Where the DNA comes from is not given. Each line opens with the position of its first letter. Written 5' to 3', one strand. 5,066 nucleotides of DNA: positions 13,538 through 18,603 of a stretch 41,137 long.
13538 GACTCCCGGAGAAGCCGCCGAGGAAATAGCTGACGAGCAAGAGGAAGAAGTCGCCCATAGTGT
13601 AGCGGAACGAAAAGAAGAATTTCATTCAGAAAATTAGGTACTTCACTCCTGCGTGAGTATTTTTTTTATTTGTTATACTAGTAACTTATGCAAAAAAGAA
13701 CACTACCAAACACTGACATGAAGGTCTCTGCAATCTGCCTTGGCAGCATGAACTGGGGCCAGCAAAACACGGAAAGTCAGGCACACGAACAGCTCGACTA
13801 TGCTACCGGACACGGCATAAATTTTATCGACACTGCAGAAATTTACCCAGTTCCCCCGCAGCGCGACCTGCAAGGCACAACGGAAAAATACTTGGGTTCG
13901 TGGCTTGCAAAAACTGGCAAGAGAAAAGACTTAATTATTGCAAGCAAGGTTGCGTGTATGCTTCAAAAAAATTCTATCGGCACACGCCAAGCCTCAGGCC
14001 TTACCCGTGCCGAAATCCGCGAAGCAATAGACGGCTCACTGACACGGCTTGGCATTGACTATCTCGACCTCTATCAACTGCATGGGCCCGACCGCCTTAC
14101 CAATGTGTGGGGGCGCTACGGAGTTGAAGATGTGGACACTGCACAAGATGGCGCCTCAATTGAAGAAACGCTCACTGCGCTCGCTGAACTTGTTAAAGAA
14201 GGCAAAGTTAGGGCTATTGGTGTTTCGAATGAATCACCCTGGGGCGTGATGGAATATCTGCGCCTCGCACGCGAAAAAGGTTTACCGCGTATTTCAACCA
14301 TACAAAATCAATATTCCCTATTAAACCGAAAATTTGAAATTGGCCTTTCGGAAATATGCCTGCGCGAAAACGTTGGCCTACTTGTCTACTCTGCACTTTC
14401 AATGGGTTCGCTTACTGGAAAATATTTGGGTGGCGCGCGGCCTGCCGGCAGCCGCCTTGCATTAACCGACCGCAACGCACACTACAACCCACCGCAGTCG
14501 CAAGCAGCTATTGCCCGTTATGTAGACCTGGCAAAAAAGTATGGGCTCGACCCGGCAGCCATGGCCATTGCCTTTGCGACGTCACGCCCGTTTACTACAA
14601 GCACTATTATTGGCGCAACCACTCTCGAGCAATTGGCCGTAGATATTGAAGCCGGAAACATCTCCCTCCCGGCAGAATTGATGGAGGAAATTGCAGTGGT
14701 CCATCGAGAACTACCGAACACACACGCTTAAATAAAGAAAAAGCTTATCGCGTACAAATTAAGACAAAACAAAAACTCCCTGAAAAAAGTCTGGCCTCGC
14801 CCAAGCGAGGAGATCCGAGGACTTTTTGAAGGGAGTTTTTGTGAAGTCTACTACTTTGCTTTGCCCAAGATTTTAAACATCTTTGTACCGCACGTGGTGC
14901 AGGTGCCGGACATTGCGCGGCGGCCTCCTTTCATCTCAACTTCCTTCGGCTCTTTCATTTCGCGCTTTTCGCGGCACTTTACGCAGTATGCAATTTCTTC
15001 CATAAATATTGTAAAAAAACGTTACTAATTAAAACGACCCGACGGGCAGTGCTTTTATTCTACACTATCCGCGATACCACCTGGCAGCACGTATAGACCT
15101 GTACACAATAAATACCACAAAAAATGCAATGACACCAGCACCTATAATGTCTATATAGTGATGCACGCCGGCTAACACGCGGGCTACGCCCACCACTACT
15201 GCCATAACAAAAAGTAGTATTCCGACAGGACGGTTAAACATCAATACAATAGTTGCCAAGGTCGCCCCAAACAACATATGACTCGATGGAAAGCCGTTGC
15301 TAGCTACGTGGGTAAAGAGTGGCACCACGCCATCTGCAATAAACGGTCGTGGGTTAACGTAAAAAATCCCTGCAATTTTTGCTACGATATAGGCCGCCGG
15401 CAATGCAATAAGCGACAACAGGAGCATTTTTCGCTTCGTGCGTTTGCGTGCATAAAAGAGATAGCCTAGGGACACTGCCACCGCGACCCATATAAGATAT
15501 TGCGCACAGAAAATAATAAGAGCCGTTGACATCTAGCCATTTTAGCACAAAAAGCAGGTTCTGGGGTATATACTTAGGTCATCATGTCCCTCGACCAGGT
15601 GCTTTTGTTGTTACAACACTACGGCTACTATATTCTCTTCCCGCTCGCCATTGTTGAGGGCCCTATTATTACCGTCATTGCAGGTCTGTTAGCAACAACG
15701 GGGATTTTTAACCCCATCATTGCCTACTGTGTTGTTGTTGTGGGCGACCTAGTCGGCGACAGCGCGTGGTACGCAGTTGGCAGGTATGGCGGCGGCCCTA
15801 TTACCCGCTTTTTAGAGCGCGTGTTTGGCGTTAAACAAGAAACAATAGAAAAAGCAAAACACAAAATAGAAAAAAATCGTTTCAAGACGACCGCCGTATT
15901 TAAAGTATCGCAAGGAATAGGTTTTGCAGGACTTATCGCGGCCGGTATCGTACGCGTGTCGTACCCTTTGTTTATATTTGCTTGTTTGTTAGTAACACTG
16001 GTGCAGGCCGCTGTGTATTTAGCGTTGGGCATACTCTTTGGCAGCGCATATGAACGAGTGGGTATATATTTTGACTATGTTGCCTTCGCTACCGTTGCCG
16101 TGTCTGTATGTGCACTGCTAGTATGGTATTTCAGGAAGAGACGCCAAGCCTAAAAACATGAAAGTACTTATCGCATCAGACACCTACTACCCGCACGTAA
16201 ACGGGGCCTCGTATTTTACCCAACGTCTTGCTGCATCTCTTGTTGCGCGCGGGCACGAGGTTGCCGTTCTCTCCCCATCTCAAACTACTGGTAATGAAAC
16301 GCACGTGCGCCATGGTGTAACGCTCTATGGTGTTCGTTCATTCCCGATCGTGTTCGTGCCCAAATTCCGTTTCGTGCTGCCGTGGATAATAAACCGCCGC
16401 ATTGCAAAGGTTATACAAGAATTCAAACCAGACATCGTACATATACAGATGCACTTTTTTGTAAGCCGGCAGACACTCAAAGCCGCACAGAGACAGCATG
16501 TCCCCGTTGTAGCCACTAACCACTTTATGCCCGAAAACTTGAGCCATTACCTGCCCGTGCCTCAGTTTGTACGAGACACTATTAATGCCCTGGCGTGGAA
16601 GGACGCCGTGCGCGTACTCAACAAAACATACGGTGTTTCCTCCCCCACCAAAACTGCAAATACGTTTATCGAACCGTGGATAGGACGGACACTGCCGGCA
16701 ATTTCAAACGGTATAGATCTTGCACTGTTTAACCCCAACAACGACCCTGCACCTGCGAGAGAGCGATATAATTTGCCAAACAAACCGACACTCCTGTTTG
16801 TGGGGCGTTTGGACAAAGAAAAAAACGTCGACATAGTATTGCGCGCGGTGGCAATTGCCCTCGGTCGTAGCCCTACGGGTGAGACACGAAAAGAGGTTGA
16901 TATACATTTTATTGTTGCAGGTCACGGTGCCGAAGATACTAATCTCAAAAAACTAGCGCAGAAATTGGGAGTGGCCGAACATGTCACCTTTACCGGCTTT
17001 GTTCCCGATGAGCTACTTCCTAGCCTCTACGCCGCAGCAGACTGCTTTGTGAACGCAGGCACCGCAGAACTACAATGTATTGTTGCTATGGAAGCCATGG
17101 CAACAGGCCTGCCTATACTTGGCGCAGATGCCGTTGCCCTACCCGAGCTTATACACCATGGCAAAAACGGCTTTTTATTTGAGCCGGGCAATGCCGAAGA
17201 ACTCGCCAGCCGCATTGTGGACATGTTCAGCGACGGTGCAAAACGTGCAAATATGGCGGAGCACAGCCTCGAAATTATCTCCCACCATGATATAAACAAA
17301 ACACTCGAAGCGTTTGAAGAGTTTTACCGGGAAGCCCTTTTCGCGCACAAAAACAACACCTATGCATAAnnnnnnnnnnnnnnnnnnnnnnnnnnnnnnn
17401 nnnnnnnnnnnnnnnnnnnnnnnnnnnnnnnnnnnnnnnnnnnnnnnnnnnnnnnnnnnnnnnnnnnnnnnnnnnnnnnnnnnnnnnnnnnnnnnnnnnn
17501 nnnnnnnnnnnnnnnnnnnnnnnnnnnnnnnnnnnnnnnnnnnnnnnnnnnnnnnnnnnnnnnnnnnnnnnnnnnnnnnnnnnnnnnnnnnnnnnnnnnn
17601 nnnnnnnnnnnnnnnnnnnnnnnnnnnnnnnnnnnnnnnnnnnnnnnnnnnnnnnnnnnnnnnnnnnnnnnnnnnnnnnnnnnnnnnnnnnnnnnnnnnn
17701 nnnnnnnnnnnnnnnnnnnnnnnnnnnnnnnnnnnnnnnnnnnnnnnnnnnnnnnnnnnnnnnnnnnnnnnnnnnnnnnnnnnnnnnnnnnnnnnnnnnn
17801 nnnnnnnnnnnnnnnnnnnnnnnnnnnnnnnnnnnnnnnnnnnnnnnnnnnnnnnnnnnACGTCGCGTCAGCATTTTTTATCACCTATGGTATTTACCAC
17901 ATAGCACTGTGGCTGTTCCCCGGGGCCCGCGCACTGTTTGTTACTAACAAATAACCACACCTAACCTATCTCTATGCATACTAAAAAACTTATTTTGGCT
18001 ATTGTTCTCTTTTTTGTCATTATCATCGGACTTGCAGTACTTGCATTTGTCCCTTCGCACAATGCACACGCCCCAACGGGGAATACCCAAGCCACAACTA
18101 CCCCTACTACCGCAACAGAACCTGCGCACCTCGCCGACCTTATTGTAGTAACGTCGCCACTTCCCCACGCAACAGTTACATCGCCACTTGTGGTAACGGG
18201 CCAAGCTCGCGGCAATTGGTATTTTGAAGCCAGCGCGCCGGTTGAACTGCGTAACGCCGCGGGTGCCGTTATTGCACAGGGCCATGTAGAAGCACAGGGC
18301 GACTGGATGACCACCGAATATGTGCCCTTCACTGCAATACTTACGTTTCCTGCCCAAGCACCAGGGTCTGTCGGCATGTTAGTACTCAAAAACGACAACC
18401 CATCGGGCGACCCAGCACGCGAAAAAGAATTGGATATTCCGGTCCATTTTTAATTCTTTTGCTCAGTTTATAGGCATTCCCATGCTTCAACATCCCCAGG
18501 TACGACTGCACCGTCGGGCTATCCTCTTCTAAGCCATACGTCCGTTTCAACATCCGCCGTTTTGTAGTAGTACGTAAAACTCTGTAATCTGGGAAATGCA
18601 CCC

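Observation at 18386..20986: Complete diversity-generating retroelement: 128-nt TR/VR pair whose 17 mismatches are all at template adenines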

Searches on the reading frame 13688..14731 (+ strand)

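Call 71: search_protein_families(library=pfam, proteins=[window:13688-14731:+], max_evalue=0.00001)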
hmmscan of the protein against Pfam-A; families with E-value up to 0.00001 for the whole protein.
window:13688-14731:+ (347 aa): 1 family
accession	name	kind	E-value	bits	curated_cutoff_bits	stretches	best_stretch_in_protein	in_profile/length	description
PF00248.27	Aldo_ket_red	-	1.6e-68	231.4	24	1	16-336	2-287/291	Aldo/keto reductase family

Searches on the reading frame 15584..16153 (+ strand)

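Call 71: search_protein_families(library=pfam, proteins=[window:15584-16153:+], max_evalue=0.00001)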
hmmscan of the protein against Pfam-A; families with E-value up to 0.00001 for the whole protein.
window:15584-16153:+ (189 aa): 1 family
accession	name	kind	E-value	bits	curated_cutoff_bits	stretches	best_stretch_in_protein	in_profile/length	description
PF09335.16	VTT_dom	-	5e-12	46.8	33.9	1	35-150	6-122/123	VTT domain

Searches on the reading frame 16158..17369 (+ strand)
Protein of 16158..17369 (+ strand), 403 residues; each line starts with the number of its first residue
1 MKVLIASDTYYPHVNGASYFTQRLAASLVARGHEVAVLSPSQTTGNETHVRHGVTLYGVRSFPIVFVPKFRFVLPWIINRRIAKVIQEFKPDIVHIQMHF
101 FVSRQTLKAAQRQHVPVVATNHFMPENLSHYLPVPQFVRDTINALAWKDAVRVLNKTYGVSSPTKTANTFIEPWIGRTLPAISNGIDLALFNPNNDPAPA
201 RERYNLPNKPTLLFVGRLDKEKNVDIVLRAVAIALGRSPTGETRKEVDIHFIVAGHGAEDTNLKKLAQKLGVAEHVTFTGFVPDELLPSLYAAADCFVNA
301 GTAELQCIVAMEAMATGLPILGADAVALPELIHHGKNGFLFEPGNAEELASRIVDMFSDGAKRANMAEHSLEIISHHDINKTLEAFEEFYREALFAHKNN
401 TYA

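Call 71: search_protein_families(library=pfam, proteins=[window:16158-17369:+], max_evalue=0.00001)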
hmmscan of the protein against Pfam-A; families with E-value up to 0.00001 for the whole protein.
window:16158-17369:+ (403 aa): 6 families
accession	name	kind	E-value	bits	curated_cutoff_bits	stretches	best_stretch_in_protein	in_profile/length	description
PF00534.26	Glycos_transf_1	-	2.4e-39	135.1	26.4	1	204-369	9-168/172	Glycosyl transferases group 1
PF13692.12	Glyco_trans_1_4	-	3e-35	122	27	1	209-359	1-142/142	Glycosyl transferases group 1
PF13439.12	Glyco_transf_4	-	3.4e-21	76.5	28.5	1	14-189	1-169/170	Glycosyltransferase Family 4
PF13579.12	Glyco_trans_4_4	-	4.8e-14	53.4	29.7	1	16-153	2-131/158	Glycosyl transferase 4-like domain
PF20706.3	GT4-conflict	-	2.1e-11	43.9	26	1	189-335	175-323/385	Family 4 Glycosyltransferase in conflict systems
PF13477.12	Glyco_trans_4_2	-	3.1e-08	34.3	23.4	1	14-122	6-107/139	Glycosyl transferase 4-like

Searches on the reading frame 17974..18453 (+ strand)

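Call 5: search_protein_families(library=pfam, proteins=[window:17974-18453:+], max_evalue=0.01)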
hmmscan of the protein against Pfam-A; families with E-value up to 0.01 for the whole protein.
window:17974-18453:+ (159 aa): 1 family
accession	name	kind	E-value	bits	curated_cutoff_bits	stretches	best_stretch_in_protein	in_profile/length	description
PF10648.15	Gmad2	-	6.6e-16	58.8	25.7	1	57-142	2-82/86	Immunoglobulin-like domain of bacterial spore germination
